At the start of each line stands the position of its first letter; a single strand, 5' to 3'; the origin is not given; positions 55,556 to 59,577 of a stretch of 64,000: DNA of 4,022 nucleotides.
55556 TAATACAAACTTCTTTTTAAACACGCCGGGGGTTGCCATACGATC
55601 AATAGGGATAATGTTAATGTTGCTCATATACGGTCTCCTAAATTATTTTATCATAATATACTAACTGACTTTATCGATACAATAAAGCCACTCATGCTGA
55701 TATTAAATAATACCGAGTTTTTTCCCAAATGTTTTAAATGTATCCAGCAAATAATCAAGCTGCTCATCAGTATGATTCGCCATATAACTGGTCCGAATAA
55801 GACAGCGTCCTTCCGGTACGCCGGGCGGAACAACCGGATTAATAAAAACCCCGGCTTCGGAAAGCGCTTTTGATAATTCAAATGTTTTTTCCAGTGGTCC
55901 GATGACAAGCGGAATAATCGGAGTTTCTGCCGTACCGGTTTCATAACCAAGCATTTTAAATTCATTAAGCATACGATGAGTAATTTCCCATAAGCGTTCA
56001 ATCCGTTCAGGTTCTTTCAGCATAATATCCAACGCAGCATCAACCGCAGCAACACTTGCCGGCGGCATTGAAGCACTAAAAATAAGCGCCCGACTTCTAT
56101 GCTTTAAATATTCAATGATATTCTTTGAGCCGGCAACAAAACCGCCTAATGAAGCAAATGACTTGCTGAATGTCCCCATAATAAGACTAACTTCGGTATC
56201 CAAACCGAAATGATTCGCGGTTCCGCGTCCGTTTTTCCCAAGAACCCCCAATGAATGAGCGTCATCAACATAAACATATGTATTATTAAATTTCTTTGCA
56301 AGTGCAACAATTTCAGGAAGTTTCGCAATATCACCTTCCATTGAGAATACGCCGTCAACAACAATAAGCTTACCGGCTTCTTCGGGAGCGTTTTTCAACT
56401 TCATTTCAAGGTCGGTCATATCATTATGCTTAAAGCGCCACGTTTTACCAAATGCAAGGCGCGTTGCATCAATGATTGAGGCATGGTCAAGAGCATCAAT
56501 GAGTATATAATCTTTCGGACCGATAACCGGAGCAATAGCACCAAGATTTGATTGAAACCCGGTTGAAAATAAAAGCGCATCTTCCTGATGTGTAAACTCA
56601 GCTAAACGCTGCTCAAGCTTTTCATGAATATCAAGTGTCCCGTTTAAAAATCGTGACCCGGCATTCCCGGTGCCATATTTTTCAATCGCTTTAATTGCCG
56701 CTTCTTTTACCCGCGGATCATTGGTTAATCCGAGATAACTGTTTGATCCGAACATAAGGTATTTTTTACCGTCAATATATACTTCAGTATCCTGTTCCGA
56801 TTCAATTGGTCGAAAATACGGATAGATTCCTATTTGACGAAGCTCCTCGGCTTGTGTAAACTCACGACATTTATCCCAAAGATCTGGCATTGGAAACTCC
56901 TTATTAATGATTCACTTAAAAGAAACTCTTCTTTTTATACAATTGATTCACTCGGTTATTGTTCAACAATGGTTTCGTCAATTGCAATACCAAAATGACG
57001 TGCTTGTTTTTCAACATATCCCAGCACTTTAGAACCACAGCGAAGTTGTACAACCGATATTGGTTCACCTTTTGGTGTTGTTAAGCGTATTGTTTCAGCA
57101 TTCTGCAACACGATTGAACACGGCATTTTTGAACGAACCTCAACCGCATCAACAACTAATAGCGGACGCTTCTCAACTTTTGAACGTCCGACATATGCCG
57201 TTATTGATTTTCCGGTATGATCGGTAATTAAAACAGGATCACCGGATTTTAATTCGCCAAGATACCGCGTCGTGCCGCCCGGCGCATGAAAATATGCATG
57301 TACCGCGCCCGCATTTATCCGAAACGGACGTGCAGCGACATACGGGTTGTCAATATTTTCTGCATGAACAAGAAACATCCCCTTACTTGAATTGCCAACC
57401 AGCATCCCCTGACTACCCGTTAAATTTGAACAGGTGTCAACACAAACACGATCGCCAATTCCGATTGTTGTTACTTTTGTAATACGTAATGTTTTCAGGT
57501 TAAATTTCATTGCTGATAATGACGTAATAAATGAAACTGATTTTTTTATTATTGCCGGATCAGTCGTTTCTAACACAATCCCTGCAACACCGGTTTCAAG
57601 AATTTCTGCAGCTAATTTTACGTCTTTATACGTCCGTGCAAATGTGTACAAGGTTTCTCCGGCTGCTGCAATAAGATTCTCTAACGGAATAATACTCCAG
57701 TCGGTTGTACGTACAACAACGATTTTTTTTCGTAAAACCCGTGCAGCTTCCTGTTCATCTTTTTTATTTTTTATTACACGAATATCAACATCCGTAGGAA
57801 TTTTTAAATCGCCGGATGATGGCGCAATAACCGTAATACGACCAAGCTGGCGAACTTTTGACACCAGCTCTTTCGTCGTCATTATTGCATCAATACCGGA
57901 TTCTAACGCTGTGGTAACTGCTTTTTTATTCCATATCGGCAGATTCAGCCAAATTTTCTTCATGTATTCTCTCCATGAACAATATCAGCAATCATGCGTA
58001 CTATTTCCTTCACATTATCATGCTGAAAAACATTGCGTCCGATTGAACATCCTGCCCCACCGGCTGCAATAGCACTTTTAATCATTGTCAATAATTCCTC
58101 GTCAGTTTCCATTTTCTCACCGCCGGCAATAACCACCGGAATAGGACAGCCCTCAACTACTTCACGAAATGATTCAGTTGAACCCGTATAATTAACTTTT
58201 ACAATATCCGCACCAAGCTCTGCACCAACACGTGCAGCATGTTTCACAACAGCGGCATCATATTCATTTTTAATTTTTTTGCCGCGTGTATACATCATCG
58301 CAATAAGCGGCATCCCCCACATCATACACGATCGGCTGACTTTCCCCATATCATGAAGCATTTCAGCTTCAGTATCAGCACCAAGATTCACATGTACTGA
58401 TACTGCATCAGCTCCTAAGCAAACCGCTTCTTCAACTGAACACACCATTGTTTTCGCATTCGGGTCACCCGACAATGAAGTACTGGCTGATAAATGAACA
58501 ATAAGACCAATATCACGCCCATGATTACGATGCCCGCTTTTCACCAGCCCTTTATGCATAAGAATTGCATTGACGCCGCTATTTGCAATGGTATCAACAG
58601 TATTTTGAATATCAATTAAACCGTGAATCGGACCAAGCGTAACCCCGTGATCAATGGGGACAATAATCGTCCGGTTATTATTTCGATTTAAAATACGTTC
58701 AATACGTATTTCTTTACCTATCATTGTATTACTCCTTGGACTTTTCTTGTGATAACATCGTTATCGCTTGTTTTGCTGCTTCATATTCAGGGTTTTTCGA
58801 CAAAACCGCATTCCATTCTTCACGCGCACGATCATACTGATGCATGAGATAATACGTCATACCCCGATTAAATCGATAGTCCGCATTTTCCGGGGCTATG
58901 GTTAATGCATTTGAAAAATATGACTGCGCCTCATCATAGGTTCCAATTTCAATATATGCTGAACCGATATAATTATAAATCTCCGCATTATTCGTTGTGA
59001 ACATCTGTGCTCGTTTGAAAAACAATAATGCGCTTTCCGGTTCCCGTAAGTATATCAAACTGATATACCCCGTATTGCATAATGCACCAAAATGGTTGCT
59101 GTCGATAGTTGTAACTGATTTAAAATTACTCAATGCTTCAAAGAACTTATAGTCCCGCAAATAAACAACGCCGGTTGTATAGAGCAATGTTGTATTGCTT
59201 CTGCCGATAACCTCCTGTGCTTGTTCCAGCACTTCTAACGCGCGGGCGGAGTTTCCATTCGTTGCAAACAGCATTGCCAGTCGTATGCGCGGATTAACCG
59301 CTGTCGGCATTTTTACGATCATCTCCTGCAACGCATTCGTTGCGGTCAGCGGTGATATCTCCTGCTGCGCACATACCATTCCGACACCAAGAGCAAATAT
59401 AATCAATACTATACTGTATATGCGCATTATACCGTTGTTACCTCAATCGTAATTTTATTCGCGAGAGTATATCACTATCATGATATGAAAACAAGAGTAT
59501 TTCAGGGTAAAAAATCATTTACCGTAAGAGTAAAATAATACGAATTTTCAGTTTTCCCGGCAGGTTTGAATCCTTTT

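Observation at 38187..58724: Candidate undescribed membrane-lipid/glycolipid biosynthesis and export locus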

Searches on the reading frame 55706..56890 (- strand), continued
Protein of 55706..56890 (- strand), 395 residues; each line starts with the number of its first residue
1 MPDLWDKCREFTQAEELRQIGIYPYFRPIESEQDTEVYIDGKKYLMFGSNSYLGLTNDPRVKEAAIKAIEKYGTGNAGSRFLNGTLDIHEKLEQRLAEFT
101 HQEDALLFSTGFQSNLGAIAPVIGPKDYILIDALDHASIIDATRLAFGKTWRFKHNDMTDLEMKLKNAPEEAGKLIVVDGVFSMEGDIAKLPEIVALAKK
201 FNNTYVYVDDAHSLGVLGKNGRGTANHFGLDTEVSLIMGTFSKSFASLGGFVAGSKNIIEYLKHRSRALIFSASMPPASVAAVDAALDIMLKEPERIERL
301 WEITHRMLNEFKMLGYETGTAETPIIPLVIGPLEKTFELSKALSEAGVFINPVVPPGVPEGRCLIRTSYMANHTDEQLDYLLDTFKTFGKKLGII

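Call 81: find_encoding_contigs(protein=P0014, flank=10000, max_places=1)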
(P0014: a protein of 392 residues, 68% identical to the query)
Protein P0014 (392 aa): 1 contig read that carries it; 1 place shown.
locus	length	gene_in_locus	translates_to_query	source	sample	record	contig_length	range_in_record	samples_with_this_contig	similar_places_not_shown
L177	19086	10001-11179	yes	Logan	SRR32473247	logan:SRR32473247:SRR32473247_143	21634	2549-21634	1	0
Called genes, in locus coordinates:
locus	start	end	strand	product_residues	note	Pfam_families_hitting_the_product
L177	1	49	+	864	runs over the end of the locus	?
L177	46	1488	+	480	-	PF00224:PK, PF03328:HpcH_HpaI (weak), PF02887:PK_C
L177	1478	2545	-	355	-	PF01321:Creatinase_N, PF00557:Peptidase_M24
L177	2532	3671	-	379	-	-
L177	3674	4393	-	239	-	-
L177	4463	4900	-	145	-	PF01220:DHquinase_II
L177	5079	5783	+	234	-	-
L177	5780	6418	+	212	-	-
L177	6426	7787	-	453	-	PF07719:TPR_2 (faint), PF12895:ANAPC3 (faint), PF13432:TPR_16 (weak), PF13414:TPR_11 (weak), PF13431:TPR_17 (weak), PF13414:TPR_11 (weak), PF04471:Mrr_cat, PF22722:NA-iREase1 (weak), +10 more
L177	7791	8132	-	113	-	PF00216:Bac_DNA_binding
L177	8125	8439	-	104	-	PF01649:Ribosomal_S20p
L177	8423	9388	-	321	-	PF23914:TPR_CcmH_CycH, PF00515:TPR_1 (weak), PF07719:TPR_2 (weak), PF13424:TPR_12 (weak), PF14559:TPR_19 (weak), PF13414:TPR_11, PF00515:TPR_1, PF07719:TPR_2 (weak), +9 more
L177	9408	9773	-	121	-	PF07719:TPR_2 (faint), PF13428:TPR_14 (faint), PF13174:TPR_6 (faint), PF13181:TPR_8 (faint), PF13432:TPR_16 (faint), PF00515:TPR_1 (faint)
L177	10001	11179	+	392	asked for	PF00155:Aminotran_1_2, PF00266:Aminotran_5 (weak), PF01053:Cys_Met_Meta_PP (weak), PF01212:Beta_elim_lyase (weak)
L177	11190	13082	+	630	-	PF00672:HAMP (weak), PF00990:GGDEF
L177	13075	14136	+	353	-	-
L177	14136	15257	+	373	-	-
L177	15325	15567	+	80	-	-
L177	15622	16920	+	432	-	-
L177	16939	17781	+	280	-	-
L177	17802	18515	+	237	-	-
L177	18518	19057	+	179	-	PF00293:NUDIX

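Call 86: find_encoding_contigs(protein=P0242, flank=10000, max_places=2)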
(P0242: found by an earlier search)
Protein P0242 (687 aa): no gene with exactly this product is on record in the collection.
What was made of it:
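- Tried and rejected: The look-up of its 99%-identical variant P0242 found nothing (call 86).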

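Call 89: search_solved_structures(query=window:55706-56890:-, max_evalue=1e-100, show_alignments=1)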
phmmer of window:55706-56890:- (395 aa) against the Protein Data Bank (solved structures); distinct sequences matched with E-value up to 1e-100: 2.
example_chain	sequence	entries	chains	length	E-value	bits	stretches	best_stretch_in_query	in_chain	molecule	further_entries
8guh_A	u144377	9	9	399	7.1e-138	463.2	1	4-385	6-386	Serine palmitoyltransferase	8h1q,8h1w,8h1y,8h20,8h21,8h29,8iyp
3a2b_A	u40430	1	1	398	7.1e-138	463.2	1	4-385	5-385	Serine palmitoyltransferase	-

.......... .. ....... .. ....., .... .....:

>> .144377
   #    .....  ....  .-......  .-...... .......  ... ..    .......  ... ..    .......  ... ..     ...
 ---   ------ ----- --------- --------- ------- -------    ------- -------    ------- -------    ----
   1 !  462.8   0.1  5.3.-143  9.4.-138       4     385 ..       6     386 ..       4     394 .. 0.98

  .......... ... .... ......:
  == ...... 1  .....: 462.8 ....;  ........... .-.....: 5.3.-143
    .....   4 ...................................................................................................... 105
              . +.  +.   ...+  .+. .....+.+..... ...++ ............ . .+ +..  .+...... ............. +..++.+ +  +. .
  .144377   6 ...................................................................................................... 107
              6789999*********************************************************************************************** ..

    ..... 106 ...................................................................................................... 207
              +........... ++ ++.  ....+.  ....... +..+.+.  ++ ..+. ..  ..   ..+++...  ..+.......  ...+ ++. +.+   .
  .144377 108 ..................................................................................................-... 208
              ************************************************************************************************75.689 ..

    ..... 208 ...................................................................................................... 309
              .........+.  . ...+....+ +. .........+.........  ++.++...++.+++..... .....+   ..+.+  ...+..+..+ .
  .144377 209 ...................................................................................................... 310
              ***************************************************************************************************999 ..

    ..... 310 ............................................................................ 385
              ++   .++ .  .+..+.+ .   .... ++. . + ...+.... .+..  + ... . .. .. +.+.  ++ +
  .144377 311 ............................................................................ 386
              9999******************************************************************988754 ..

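Call 92: search_protein_families(library=pfam, proteins=[L177:13075-14133:+, L003:6497-7690:+], max_evalue=0.01)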
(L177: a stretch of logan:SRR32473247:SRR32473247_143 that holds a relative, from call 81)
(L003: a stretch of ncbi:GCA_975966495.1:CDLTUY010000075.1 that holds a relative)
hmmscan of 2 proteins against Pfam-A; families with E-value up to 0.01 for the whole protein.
L177:13075-14133:+ (353 aa): 0 families

L003:6497-7690:+ (398 aa): 0 families

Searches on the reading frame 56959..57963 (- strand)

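Call 4: search_protein_families(library=pfam, proteins=[window:56959-57963:-], max_evalue=0.01)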
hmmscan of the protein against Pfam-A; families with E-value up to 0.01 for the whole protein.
window:56959-57963:- (335 aa): 1 family
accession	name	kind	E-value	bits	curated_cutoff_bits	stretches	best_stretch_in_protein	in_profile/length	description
PF01959.21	DHQS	-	3.8e-117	391.5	22.2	1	2-335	1-344/344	3-dehydroquinate synthase II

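Call 6: search_protein_families(library=ncbifam, proteins=[window:56959-57963:-], max_evalue=0.001)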
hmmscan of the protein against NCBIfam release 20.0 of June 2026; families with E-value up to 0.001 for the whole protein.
window:56959-57963:- (335 aa): 7 families
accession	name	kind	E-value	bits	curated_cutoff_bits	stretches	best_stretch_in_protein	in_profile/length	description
NF002627.0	PRK02290.1-5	equivalog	6.1e-129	429.7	392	1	1-335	1-330/330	3-dehydroquinate synthase II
NF002626.0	PRK02290.1-4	equivalog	5.8e-104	347.9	485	2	63-335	107-380/380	3-dehydroquinate synthase II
NF002628.0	PRK02290.1-6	equivalog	1.4e-97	326.7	508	1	1-334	1-322/323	3-dehydroquinate synthase II family protein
NF002624.0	PRK02290.1-2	equivalog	4.7e-90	302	569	2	63-334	85-360/361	3-dehydroquinate synthase II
NF002623.0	PRK02290.1-1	equivalog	2e-80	270.7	629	2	61-335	117-391/391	3-dehydroquinate synthase II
NF002625.0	PRK02290.1-3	subfamily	3.6e-64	217.1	375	1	55-335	85-369/369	3-dehydroquinate synthase II family protein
NF041224.1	BagC_FevH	exception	2.1e-47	161.7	750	1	59-334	93-367/368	bagremycin/ferroverdin biosynthesis 3,4-AHBA synthase BagC/FevH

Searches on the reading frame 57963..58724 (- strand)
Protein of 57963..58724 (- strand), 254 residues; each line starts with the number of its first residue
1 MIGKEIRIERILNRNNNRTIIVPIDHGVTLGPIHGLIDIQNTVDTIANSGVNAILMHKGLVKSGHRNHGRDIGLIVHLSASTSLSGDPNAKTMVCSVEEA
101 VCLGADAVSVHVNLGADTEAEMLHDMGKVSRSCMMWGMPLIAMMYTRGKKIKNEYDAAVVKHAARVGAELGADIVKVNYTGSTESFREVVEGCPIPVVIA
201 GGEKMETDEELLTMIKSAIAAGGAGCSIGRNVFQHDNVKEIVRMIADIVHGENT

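Call 4: search_protein_families(library=pfam, proteins=[window:57963-58724:-], max_evalue=0.01)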
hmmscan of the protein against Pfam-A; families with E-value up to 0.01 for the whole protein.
window:57963-58724:- (254 aa): 3 families
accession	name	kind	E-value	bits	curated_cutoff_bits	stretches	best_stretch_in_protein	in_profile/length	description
PF01791.15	DeoC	-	7.6e-71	238.8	23.8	1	19-235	1-229/229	DeoC/LacD family aldolase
PF00215.30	OMPdecase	-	0.00075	19.9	27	1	92-244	66-220/221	Orotidine 5'-phosphate decarboxylase / HUMPS family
PF22649.2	Cgl0159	-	0.003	17.3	27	1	123-238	128-243/251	Cgl0159-like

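Call 6: search_protein_families(library=ncbifam, proteins=[window:57963-58724:-], max_evalue=0.001)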
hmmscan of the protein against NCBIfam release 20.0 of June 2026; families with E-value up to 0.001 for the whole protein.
window:57963-58724:- (254 aa): 10 families
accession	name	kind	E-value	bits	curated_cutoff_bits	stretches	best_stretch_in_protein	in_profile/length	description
NF005556.0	PRK07226.1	subfamily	1.4e-119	398.4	241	1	1-252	3-254/267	2-amino-3,7-dideoxy-D-threo-hept-6-ulosonate synthase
TIGR01949.1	ADH_synth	equivalog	1.7e-110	368.7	299.45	1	2-252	1-247/255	2-amino-3,7-dideoxy-D-threo-hept-6-ulosonate synthase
NF041223.1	BagB_FevI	exception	1.1e-70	237.8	500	1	2-252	7-257/257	bagremycin/ferroverdin biosynthesis DhnA-type aldolase BagB/FevI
NF040816.1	Fbpase1_Arch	equivalog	6.2e-59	199.7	430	1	2-252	6-260/271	class I fructose-bisphosphate aldolase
NF006081.0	PRK08227.1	equivalog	2.4e-47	161.6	297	1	3-252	35-276/291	3-hydroxy-5-phosphonooxypentane-2,4-dione thiolase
NF006704.0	PRK09250.1-1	equivalog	5.1e-26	91.3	277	2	15-180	36-211/308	class I fructose-bisphosphate aldolase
NF005321.0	PRK06852.1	equivalog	6.3e-21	74.8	420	1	92-248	126-287/308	aldolase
NF006707.0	PRK09250.1-4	equivalog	8.6e-13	48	327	1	31-189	89-253/355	class I fructose-bisphosphate aldolase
NF006706.0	PRK09250.1-3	equivalog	3.6e-09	36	664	1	37-187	92-248/350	class I fructose-bisphosphate aldolase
NF006705.0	PRK09250.1-2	equivalog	2.6e-08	33.1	682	1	36-187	91-248/349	class I fructose-bisphosphate aldolase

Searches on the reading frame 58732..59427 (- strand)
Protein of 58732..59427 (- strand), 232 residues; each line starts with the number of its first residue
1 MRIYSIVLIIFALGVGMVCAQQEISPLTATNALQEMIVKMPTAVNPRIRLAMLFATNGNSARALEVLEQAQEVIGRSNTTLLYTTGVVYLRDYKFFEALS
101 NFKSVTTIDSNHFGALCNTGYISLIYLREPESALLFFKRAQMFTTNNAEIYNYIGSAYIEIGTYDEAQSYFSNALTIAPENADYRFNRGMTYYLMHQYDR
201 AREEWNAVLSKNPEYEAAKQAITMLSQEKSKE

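Call 4: search_protein_families(library=pfam, proteins=[window:58732-59427:-], max_evalue=0.01)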
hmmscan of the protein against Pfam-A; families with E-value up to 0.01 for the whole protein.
window:58732-59427:- (232 aa): 22 families
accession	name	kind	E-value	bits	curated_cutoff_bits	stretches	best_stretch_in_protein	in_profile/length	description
PF07719.23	TPR_2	-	1.5e-19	68.9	27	2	182-215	1-34/34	Tetratricopeptide repeat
PF00515.34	TPR_1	-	1.7e-14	53.3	27.8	2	148-181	1-34/34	Tetratricopeptide repeat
PF14559.12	TPR_19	-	4.6e-13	49.7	25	1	162-223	5-66/68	Tetratricopeptide repeat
PF13431.12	TPR_17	-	2.5e-12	46.5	24.4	1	171-203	2-34/34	Tetratricopeptide repeat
PF13428.12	TPR_14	-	6.4e-11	42.3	23.5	1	149-188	2-41/44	Tetratricopeptide repeat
PF13181.12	TPR_8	-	7.4e-11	41.8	25.7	1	148-181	1-34/34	Tetratricopeptide repeat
PF13424.12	TPR_12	-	3.4e-10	40.4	30.1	1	148-203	3-66/77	Tetratricopeptide repeat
PF13414.12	TPR_11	-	1.2e-08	34.9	26.8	1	155-194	1-40/42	TPR repeat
PF13432.12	TPR_16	-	5e-08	33.7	32.7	1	155-206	4-54/65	Tetratricopeptide repeat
PF13174.12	TPR_6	-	3.8e-07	30.8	26.3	0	185-214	3-32/33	Tetratricopeptide repeat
PF13371.12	TPR_9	-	5.9e-07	29.8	35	1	157-225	4-72/73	Tetratricopeptide repeat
PF14853.12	Fis1_TPR_C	-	6.4e-06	26.7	25.3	0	189-219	8-38/53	Fis1 C-terminal tetratricopeptide repeat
PF21545.3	T7SS_EccA1_N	-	2.4e-05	24.2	27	1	154-222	174-244/272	T7SS, ESX-1 secretion system protein EccA1, N-terminal domain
PF12895.13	ANAPC3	-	0.00018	22.1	27.2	0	132-202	7-76/82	Anaphase-promoting complex, cyclosome, subunit 3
PF25064.1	ARM_TT21_5th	-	0.00019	22.1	27.8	0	28-105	19-98/117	TT21 fifth ARM repeats domain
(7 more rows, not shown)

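Call 6: search_protein_families(library=ncbifam, proteins=[window:58732-59427:-], max_evalue=0.001)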
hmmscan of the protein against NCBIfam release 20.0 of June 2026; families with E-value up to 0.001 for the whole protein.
window:58732-59427:- (232 aa): 21 families
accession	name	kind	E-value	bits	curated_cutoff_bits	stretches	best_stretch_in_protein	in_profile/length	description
NF040959.1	MamA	equivalog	5.1e-19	68.5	200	2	98-229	56-186/204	magnetosome protein MamA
TIGR02917.1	PEP_TPR_lipo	equivalog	6.6e-19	67.3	312.2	2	131-229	448-546/899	XrtA/PEP-CTERM system TPR-repeat protein PrsT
TIGR02521.1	type_IV_pilW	equivalog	5.1e-09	36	154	0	86-175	38-126/234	type IV pilus biogenesis/stability protein PilW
TIGR02552.1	LcrH_SycD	equivalog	8.8e-09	35.2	104.8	2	93-184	32-122/136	SycD/LcrH family type III secretion system chaperone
NF008391.2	PRK11189.1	equivalog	1.2e-08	34.8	250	1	137-213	88-164/297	lipoprotein NlpI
NF047371.1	FlcA_CTERM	equivalog_domain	3e-07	29.3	300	1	145-222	435-513/646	periplasmic flagellar collar protein FlcA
NF033758.1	gliding_GltE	equivalog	5e-07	29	225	1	21-218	131-326/411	adventurous gliding motility TPR repeat lipoprotein GltE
NF047507.1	TPR_BatC_Lepto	exception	2.9e-06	26.9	175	1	137-230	47-144/214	TPR repeat-containing protein BatC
TIGR00540.1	TPR_hemY_coli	hypoth_equivalog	8.3e-05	21.5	142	0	145-185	323-363/385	heme biosynthesis-associated TPR protein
NF002725.1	PRK02603.1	equivalog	8.6e-05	22.6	143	0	149-229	36-119/173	photosystem I assembly protein Ycf3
TIGR00990.1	3a0801s09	subfamily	0.00019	20.2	757.25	0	149-214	366-431/615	mitochondrial import receptor subunit TOM70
NF052312.1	T9SS_PorW_SprE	equivalog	0.00021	20.1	250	1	136-221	166-255/716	type IX secretion system periplasmic lipoprotein PorW/SprE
NF052415.1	T3SS_chap_SctY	equivalog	0.00024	21.6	70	0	78-175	5-104/106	type III secretion apparatus assembly chaperone SctY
NF033762.1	social_mot_Tgl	equivalog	0.00024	20.6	225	1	77-225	29-179/252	social motility TPR repeat lipoprotein Tgl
NF033920.0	C39_PA2778_fam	equivalog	0.00027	20.4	150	0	151-214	159-222/255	PA2778 family cysteine peptidase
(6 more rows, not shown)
